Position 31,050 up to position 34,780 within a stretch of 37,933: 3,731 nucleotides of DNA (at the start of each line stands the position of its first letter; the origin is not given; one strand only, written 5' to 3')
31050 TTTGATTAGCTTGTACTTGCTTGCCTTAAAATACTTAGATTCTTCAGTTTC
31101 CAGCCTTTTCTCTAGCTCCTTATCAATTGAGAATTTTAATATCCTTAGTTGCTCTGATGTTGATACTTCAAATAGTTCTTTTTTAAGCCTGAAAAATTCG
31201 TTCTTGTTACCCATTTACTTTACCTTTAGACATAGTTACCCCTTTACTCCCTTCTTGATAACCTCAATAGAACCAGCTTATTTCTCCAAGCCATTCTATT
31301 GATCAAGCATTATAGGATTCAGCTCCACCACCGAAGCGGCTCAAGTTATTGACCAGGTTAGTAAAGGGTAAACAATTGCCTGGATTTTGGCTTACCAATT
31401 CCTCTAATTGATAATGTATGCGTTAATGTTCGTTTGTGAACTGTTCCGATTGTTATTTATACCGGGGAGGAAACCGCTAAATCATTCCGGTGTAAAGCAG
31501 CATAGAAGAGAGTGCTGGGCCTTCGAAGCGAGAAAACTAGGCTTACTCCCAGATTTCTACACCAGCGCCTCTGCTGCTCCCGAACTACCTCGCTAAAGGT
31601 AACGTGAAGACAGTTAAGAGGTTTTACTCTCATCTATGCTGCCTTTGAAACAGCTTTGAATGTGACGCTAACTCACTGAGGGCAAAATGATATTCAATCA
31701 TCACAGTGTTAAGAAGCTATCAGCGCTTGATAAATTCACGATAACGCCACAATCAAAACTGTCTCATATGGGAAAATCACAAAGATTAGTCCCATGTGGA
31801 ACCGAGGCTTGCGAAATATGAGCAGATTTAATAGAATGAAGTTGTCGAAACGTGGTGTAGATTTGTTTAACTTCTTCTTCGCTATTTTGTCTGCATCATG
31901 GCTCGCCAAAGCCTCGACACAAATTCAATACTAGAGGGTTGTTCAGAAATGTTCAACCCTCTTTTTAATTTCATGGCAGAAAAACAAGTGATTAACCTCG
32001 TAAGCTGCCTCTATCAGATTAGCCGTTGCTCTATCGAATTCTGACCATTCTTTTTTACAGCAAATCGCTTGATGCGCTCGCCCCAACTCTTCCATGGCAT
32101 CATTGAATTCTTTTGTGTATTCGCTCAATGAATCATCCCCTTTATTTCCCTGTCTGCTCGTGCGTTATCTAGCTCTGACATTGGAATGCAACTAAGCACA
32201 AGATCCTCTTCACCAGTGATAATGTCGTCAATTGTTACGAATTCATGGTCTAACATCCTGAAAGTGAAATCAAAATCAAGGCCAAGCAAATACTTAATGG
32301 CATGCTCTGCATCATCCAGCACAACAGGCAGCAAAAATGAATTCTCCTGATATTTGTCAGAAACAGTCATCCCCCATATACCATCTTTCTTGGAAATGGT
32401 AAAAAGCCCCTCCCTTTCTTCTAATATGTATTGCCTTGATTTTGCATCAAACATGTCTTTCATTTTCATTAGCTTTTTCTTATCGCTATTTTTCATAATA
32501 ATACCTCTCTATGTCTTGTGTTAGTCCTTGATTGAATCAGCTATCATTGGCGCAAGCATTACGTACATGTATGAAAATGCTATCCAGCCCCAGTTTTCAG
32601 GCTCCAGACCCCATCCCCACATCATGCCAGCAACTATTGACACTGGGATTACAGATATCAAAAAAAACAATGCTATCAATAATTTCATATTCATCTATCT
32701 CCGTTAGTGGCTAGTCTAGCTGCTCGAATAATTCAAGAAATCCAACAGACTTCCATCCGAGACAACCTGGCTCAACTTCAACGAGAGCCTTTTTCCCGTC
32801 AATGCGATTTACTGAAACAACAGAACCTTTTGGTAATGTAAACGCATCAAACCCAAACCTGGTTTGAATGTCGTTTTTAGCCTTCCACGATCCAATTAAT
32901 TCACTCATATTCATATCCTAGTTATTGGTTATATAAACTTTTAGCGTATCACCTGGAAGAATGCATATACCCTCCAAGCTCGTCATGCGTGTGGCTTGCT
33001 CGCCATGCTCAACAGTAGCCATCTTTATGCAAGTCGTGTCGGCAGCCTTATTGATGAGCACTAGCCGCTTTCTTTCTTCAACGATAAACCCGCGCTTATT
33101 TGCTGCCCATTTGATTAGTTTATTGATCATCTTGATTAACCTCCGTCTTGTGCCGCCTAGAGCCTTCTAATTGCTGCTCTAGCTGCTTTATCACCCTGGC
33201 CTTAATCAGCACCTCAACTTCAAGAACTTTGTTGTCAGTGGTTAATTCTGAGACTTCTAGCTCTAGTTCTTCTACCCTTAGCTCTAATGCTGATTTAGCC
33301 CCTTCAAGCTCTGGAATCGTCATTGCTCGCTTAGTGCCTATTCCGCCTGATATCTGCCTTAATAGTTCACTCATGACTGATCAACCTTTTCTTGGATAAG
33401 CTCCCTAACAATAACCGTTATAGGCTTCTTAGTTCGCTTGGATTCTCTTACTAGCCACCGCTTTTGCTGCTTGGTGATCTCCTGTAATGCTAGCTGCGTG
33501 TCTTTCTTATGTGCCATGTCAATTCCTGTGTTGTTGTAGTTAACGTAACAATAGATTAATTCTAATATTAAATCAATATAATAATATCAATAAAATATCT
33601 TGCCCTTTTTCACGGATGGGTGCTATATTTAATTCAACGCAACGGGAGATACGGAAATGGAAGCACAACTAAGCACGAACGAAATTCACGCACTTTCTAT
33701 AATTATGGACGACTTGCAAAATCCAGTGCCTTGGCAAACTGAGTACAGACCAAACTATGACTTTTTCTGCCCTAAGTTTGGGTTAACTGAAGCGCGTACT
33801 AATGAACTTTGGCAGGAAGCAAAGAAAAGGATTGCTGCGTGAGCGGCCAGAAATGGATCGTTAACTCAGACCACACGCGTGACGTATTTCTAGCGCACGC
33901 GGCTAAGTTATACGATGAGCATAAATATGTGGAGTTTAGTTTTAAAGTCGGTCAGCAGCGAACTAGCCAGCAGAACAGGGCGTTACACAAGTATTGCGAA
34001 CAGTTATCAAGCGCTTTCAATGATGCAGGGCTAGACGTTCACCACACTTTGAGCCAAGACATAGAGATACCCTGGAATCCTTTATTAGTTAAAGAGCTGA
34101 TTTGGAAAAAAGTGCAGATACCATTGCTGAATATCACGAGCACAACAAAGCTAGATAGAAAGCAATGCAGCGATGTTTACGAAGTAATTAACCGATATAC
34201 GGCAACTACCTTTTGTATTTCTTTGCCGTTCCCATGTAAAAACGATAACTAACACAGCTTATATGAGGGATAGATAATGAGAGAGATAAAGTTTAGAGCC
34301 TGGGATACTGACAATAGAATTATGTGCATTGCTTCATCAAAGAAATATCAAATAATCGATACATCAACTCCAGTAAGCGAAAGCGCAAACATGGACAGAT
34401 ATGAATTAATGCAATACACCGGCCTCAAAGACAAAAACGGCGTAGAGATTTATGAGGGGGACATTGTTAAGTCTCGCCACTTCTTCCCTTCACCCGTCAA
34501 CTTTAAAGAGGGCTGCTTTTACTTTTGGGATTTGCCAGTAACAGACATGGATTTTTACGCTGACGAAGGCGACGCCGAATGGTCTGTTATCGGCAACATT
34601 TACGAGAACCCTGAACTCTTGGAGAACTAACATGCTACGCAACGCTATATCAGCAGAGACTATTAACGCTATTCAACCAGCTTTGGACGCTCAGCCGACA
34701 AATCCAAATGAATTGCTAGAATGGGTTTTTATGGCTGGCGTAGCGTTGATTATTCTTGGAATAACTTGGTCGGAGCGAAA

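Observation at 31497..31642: Long-range 17-nt helix closing a 112-nt domain: candidate novel structured RNA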

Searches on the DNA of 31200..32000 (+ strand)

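Call 10: search_dna_similar(query=window:31200-32000:+, collection=phages, mode=distant)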
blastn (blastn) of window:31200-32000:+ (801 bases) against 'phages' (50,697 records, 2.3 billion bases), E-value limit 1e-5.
No match.

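Call 30: search_rna_families(source=window, start=31200, end=31960, threshold=evalue, max_evalue=10, show_alignments=3)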
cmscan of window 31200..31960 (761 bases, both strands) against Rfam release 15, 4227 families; matches with E-value up to 10: 3.
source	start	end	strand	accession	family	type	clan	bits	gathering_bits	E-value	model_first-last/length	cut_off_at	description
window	31556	31699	-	RF01884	LINC00901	Gene; lncRNA;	-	17.5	55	0.82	1-152/152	no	Non-coding RNA BC040587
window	31609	31756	-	RF01848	ACEA_U3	Gene; snRNA; snoRNA; CD-box;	CL00100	16.3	55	1.1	1-209/209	no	ACEA small nucleolar RNA U3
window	31567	31636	-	RF02125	JPX_2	Gene; lncRNA;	-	15.2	48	2.3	1-69/69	no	JPX transcript, XIST activator conserved region 2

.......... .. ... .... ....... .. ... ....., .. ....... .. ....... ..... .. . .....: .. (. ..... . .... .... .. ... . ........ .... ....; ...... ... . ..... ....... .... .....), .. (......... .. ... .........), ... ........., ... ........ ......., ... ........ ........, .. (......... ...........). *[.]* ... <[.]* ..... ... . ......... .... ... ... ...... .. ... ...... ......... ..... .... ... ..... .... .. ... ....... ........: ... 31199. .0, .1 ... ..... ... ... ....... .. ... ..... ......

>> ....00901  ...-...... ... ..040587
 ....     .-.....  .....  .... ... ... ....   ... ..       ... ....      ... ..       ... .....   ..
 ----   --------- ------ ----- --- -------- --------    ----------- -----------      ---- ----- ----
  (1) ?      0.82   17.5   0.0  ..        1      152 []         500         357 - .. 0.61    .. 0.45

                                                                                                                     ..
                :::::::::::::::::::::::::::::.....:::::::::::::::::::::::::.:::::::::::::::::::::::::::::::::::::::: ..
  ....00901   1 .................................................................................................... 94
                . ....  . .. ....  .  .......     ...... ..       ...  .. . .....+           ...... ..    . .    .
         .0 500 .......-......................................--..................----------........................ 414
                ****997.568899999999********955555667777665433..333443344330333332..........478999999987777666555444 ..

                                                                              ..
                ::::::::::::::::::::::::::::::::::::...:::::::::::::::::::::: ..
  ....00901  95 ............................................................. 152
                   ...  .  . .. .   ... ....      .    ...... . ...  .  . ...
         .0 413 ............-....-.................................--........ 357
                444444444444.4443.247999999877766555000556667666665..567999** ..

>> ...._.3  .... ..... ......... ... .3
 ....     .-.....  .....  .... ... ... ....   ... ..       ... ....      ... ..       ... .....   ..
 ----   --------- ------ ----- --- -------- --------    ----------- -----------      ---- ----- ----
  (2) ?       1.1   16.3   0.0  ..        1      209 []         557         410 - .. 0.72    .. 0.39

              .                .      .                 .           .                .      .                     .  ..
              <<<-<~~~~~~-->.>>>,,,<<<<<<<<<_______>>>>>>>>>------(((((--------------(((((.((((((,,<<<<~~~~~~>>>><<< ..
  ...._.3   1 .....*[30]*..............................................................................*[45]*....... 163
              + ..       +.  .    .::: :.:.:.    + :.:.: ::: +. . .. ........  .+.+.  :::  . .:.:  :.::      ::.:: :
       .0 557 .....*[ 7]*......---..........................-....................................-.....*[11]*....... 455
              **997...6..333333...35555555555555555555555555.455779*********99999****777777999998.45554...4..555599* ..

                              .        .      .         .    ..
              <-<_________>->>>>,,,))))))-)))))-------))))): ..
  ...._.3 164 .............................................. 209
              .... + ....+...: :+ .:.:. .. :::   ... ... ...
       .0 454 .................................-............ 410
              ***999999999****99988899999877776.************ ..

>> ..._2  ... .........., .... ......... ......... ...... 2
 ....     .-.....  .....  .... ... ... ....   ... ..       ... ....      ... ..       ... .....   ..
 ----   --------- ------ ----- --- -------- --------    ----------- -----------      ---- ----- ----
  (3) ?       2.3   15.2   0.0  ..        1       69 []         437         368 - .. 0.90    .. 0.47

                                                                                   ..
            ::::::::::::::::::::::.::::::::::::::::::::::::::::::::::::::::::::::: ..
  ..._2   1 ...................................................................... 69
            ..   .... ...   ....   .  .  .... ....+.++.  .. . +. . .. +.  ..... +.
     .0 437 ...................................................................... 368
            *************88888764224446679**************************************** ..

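Call 91: build_rna_model(alignment_id=A4, structure=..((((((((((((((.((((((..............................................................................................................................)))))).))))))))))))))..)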
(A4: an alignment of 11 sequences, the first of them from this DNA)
Model R1 built from alignment A4 (11 sequences, 172 columns); structure: as given.
model positions 146; base pairs 20; branch points 0; effective number of sequences 6.17; information 0.59 bits per position. Calibrated on 0.2 Mb of random sequence (short: E-values are rough).
structure used (alignment columns):
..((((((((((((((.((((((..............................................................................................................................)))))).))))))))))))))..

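Call 92: search_with_rna_model(model_id=R1, sources=[window, L004, L005, L006, L007, L008, L009, L010, L011, L012, L013, L014, L015, L016, L017, L018, L019, L020, L021, L022, L023, L024, L025, L026, L027, L028, L029, L030, L031, L032, L033, L034, L035, L036, L037, L038, L039, L040, L041, L042, L043, L044, L045, L046, L047, L048, L049, L050, L051, L052, L053, L054, L055, L056, L057, L058, L059, L060, L061, L062, L063, L064, L065, L066, L067, L068, L069, L070, L071, L072, L073, L074, L075, L076, L077, L078, L079, L080, L081, L082, L083, L085, L086, L087, L088, L089, L090, L092, L093, L094], max_evalue=10)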
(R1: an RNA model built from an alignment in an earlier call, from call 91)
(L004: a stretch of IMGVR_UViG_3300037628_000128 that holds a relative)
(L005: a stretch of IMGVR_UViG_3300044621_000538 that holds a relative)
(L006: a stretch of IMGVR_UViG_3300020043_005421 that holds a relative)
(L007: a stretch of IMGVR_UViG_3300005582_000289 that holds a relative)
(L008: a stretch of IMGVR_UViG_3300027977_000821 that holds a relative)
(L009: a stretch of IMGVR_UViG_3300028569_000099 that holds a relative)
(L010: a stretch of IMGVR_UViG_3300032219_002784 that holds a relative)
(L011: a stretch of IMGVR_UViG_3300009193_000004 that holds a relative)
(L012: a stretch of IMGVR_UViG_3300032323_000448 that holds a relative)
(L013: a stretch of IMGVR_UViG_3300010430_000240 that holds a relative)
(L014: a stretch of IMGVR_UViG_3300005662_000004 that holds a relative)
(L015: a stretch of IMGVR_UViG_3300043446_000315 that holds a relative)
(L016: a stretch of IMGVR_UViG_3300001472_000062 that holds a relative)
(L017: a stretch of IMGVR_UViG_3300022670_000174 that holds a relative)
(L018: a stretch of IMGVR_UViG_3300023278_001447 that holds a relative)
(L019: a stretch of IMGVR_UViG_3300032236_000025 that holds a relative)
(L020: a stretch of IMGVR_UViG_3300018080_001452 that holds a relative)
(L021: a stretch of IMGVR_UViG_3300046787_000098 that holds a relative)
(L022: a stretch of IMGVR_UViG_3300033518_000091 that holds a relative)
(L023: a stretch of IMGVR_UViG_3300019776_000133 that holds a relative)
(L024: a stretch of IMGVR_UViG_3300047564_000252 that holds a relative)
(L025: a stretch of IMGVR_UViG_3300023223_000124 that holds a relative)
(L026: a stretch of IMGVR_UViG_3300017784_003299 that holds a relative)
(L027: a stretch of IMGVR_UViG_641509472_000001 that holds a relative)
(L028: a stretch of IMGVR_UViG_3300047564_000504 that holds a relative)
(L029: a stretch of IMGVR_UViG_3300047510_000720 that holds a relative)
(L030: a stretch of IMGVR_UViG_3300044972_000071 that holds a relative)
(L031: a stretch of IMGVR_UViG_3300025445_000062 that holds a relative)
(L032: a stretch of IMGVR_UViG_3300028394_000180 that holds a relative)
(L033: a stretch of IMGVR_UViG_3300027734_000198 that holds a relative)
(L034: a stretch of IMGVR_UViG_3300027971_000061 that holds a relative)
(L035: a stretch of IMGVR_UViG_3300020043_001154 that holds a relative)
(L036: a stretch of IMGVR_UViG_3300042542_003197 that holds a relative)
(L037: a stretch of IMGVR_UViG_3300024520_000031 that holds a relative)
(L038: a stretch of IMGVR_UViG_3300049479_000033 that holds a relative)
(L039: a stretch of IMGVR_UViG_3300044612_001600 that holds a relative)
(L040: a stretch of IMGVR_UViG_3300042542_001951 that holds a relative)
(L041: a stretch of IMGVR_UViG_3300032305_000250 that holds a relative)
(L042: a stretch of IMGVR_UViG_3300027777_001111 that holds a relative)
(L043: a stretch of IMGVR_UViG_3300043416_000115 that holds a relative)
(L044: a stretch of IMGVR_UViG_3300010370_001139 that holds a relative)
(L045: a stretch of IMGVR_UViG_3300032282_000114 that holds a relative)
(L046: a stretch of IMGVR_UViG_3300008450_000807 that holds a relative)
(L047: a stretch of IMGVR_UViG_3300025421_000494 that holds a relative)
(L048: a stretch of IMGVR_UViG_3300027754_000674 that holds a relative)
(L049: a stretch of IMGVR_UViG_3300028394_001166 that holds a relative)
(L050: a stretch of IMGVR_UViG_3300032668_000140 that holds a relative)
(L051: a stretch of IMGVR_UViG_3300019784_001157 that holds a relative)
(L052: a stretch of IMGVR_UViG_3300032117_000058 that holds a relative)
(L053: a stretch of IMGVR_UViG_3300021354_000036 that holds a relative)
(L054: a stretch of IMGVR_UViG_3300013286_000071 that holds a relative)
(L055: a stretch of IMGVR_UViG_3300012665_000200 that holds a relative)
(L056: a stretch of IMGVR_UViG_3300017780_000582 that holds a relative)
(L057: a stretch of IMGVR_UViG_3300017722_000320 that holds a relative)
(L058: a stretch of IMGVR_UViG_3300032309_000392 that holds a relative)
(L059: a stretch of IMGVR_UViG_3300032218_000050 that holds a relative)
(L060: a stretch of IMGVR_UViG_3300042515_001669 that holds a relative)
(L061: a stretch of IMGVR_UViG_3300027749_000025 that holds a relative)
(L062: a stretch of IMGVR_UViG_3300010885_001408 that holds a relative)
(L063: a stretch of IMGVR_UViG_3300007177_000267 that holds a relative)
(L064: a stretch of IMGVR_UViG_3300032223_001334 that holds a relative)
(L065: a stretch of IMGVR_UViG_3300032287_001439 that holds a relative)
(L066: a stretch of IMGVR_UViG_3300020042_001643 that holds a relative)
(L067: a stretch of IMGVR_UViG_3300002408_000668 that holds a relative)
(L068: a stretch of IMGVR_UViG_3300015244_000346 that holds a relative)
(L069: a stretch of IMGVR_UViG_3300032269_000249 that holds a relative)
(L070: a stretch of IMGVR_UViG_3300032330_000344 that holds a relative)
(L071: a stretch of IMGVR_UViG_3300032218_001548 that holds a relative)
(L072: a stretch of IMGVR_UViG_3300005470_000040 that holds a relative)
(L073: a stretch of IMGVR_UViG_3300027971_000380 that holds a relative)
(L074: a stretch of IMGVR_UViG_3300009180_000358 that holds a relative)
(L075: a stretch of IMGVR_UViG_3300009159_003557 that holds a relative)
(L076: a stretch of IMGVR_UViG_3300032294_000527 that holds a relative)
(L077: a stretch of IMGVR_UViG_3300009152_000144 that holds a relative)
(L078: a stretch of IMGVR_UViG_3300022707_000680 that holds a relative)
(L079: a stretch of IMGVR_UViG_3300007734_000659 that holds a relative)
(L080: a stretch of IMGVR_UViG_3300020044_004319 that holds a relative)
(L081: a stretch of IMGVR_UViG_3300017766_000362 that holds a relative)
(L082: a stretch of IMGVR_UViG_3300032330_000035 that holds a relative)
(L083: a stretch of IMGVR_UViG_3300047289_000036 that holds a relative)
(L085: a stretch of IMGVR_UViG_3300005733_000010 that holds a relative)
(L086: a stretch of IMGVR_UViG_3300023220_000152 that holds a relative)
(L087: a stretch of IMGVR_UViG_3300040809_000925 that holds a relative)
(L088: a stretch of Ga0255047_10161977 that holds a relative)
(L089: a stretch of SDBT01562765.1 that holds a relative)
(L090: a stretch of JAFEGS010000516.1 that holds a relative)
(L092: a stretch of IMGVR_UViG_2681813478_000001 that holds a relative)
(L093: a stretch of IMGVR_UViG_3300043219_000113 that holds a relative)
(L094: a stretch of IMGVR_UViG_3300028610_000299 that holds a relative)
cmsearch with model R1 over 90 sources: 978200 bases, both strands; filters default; matches with E-value up to 10: 20.
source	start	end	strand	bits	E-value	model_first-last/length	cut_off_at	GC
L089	529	678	+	104.1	5.1e-22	1-146/146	no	0.43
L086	468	615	+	104.1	5.3e-22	1-146/146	no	0.45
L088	868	1018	-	103.8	6.1e-22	1-146/146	no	0.43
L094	5410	5553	+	103.5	7.1e-22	1-146/146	no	0.47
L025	736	889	-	103.2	8.3e-22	1-146/146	no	0.47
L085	952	1085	+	101.9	1.8e-21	1-146/146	no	0.45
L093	5067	5212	+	96.1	4.3e-20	1-146/146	no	0.46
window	31491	31648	-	93.3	2.1e-19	1-146/146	no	0.48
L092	12313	12454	-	90.1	1.2e-18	1-146/146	no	0.38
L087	3076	3186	+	81.2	1.7e-16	1-146/146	no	0.45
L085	952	1085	-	35.9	1.3e-05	1-146/146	no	0.45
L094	5410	5553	-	32.4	9e-05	1-146/146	no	0.47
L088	868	1018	+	32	0.00011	1-146/146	no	0.43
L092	12313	12454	+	30.4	0.00028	1-146/146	no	0.38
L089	529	678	-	29.6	0.00044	1-146/146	no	0.43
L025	736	889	+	27.6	0.0014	1-146/146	no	0.47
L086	468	615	-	27.5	0.0014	1-146/146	no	0.45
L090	677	827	+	22.1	0.028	1-146/146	no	0.4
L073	2329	2424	-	12.3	6.4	24-123/146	no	0.28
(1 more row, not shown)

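Call 97: search_with_rna_model(model_id=R1, source=L095, max_evalue=10, filters=off, show_alignments=2)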
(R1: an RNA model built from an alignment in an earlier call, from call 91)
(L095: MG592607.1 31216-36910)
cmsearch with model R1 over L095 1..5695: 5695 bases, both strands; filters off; matches with E-value up to 10: 11.
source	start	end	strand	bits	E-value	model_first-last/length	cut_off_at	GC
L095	1616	1637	+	9.6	0.16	1-146/146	no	0.41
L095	599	627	-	8.4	0.32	1-146/146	no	0.31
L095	1326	1413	-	6.6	0.87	23-124/146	no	0.32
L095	4513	4569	+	4.5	2.8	1-146/146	no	0.33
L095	417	446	+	4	3.7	1-146/146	no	0.47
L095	4112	4174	+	3.6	4.7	1-146/146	no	0.35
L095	1973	2005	-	3.5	4.7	1-146/146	no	0.36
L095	1616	1637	-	3.5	4.9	1-146/146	no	0.41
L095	4007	4073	+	2.8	7.3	1-146/146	no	0.4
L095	4884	4904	+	2.7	7.5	1-146/146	no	0.33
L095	809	874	+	2.7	7.7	1-146/146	no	0.3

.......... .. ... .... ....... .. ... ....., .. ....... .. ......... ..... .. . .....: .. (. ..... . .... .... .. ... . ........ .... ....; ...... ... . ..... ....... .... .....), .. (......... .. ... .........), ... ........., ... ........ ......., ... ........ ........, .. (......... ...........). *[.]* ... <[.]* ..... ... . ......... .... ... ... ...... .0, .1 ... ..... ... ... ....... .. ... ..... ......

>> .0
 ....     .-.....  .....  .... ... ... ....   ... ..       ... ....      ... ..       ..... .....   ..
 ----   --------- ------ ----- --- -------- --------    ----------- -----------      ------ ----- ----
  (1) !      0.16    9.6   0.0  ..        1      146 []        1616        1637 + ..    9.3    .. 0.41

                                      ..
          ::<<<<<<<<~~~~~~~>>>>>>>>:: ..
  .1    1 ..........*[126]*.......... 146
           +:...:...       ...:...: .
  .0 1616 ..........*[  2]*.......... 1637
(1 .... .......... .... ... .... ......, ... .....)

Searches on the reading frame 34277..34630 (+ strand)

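Call 16: search_protein_families(library=phrogs, proteins=[window:34277-34630:+], max_evalue=0.001)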
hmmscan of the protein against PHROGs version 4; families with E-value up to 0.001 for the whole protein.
window:34277-34630:+ (117 aa): 5 families
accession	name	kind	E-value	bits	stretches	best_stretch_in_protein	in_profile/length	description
phrog_98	-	unknown function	1.6e-38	133.3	1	1-116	25-151/208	-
phrog_24347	-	unknown function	2.7e-17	63.8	1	4-116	133-242/245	-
phrog_8684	-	unknown function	1.6e-13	51.9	1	16-116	31-161/164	-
phrog_9246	-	unknown function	7.8e-09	36.7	1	5-66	4-75/82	-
phrog_9107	-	unknown function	0.0001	22.9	1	30-65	42-80/209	-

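Call 17: search_protein_families(library=pfam, proteins=[window:34277-34630:+], max_evalue=0.001)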
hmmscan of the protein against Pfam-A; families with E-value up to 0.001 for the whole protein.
window:34277-34630:+ (117 aa): 1 family
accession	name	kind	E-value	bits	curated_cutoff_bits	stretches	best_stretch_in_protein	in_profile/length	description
PF09643.15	YopX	-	2.1e-25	89.6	22.4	1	5-116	1-128/128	YopX protein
